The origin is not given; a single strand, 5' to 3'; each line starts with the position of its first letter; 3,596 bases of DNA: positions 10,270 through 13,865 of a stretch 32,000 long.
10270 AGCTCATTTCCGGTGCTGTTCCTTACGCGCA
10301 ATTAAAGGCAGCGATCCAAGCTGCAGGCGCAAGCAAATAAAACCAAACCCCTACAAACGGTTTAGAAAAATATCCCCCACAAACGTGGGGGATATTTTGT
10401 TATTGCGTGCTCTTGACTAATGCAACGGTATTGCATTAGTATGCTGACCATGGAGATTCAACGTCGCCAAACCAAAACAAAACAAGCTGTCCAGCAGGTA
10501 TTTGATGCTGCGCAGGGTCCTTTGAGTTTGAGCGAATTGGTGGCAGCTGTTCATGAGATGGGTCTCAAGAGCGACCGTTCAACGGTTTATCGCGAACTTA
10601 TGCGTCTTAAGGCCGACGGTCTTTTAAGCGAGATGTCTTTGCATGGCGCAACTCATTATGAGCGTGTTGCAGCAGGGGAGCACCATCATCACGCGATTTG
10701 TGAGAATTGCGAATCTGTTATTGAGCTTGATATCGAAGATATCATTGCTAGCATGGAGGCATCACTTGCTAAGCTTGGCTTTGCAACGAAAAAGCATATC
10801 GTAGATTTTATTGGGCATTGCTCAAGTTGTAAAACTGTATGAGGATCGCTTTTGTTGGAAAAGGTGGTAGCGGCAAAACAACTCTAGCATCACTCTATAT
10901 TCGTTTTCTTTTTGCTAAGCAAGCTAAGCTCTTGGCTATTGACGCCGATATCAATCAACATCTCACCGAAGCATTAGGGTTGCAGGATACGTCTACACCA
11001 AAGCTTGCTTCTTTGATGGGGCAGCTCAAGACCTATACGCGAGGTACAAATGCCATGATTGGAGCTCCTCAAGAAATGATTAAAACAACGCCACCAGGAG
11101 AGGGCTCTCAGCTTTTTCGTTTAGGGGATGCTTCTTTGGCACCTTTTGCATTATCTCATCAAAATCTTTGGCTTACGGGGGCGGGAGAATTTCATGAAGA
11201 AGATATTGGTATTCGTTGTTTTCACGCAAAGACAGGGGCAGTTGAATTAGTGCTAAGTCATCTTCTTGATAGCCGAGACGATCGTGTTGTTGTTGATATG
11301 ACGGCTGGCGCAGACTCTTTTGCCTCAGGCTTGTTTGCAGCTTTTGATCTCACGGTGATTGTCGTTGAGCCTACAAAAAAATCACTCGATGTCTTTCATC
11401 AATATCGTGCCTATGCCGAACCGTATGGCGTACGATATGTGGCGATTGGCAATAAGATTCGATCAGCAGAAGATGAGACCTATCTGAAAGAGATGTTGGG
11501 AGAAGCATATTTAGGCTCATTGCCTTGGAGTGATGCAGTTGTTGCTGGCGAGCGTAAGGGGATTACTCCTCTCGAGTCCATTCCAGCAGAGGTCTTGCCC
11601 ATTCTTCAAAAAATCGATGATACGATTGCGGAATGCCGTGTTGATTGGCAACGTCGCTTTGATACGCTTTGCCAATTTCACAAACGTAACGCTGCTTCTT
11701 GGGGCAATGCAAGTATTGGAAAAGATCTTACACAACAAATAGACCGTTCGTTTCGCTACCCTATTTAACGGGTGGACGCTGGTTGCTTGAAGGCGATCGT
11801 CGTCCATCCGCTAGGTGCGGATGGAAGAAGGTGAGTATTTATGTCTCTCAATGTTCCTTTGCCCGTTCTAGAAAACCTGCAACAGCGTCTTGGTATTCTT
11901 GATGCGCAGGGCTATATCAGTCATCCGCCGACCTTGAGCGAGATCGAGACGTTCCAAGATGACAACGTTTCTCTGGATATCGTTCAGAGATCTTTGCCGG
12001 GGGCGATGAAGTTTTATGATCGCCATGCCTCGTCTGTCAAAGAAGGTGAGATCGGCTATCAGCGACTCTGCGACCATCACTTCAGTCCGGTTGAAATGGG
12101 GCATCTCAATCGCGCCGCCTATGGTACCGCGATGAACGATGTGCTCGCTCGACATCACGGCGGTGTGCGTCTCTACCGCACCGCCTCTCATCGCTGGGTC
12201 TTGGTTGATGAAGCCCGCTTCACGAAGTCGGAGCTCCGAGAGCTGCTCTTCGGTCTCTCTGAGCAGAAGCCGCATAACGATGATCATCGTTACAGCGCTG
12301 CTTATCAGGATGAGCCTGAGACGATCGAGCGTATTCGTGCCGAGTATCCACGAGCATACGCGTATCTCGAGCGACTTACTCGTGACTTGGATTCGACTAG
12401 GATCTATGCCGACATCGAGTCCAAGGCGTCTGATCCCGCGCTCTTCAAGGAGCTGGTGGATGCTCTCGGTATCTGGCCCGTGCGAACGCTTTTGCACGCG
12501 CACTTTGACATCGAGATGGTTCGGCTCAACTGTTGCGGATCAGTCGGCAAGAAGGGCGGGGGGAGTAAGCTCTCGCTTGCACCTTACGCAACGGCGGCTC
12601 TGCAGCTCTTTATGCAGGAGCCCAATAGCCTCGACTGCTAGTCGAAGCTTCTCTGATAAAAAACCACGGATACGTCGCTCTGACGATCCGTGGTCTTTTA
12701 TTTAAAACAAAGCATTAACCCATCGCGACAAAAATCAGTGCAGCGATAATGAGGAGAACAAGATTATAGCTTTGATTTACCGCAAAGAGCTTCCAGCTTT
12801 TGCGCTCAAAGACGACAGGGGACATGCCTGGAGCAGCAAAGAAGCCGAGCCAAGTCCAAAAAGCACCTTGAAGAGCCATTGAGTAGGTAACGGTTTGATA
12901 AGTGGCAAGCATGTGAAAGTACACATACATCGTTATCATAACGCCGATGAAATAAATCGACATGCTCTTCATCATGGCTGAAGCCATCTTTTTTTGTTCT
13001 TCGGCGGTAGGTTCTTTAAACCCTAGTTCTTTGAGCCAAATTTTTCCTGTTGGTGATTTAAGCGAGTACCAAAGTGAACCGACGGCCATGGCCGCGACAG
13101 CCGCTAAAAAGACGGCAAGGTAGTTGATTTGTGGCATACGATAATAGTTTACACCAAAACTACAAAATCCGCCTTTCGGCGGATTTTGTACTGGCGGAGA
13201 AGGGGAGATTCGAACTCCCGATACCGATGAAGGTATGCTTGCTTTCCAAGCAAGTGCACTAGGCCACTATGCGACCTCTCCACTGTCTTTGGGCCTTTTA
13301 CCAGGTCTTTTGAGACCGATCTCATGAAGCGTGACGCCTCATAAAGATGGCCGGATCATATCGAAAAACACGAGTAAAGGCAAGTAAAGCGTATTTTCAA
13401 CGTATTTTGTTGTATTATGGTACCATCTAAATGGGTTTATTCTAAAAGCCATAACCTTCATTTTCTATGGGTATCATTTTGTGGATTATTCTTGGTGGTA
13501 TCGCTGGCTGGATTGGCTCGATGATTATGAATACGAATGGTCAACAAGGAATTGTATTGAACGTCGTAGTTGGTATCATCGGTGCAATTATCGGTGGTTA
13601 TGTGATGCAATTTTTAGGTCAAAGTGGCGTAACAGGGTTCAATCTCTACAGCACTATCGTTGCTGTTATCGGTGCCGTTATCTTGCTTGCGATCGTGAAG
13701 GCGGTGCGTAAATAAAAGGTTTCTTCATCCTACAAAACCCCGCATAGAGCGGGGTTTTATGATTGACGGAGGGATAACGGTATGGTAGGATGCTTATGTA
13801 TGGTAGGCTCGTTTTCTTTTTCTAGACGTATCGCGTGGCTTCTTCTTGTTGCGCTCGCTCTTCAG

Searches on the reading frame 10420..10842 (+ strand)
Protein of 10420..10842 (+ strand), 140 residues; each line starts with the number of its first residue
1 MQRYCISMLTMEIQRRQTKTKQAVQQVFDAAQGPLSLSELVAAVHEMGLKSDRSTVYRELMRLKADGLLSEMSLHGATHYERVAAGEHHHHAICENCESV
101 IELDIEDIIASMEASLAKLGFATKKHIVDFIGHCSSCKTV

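Call 22: search_protein_families(library=pfam, proteins=[window:10420-10842:+], max_evalue=0.001)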
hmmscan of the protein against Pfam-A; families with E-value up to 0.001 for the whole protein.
window:10420-10842:+ (140 aa): 1 family
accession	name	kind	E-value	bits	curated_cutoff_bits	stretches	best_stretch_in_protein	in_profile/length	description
PF01475.25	FUR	-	2.3e-18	66.9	23.1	1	15-129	4-119/121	Ferric uptake regulator family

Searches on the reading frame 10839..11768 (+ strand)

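Call 22: search_protein_families(library=pfam, proteins=[window:10839-11768:+], max_evalue=0.001)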
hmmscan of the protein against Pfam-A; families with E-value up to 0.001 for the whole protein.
window:10839-11768:+ (309 aa): 2 families
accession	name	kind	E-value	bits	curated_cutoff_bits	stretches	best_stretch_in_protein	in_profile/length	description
PF01656.29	CbiA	-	5.8e-08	33.2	25.4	1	7-241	6-122/125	CobQ/CobB/MinD/ParA nucleotide binding domain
PF13614.12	AAA_31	-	4e-06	27.3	27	1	7-60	9-63/177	AAA domain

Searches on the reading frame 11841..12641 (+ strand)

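Call 22: search_protein_families(library=pfam, proteins=[window:11841-12641:+], max_evalue=0.001)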
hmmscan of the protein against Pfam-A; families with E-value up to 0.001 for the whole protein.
window:11841-12641:+ (266 aa): 1 family
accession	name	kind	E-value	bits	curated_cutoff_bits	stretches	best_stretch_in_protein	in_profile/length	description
PF20704.4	KH_NucS_shadow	-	3.9e-11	43.4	27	1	157-266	19-130/130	NucS shadow ORF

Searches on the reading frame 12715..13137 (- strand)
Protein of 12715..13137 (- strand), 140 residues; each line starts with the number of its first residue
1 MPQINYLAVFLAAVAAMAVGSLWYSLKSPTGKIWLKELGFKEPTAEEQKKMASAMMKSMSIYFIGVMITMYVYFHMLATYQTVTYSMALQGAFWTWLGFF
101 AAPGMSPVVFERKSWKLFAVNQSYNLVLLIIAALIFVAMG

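Call 22: search_protein_families(library=pfam, proteins=[window:12715-13137:-], max_evalue=0.001)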
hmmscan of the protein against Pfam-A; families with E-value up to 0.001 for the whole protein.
window:12715-13137:- (140 aa): 1 family
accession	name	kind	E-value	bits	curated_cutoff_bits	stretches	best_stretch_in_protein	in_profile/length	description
PF08570.15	DUF1761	-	8.8e-21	74.9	31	1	7-136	1-122/123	Protein of unknown function (DUF1761)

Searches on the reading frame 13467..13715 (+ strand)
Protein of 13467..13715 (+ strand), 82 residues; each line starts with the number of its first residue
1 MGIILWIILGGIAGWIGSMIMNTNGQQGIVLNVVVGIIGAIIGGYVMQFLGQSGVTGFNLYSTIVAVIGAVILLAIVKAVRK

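Call 22: search_protein_families(library=pfam, proteins=[window:13467-13715:+], max_evalue=0.001)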
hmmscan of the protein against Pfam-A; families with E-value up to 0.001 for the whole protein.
window:13467-13715:+ (82 aa): 1 family
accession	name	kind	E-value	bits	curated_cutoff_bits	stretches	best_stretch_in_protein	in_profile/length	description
PF04226.18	Transgly_assoc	-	9.1e-15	55.1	25.3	1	33-82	1-49/49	Transglycosylase associated protein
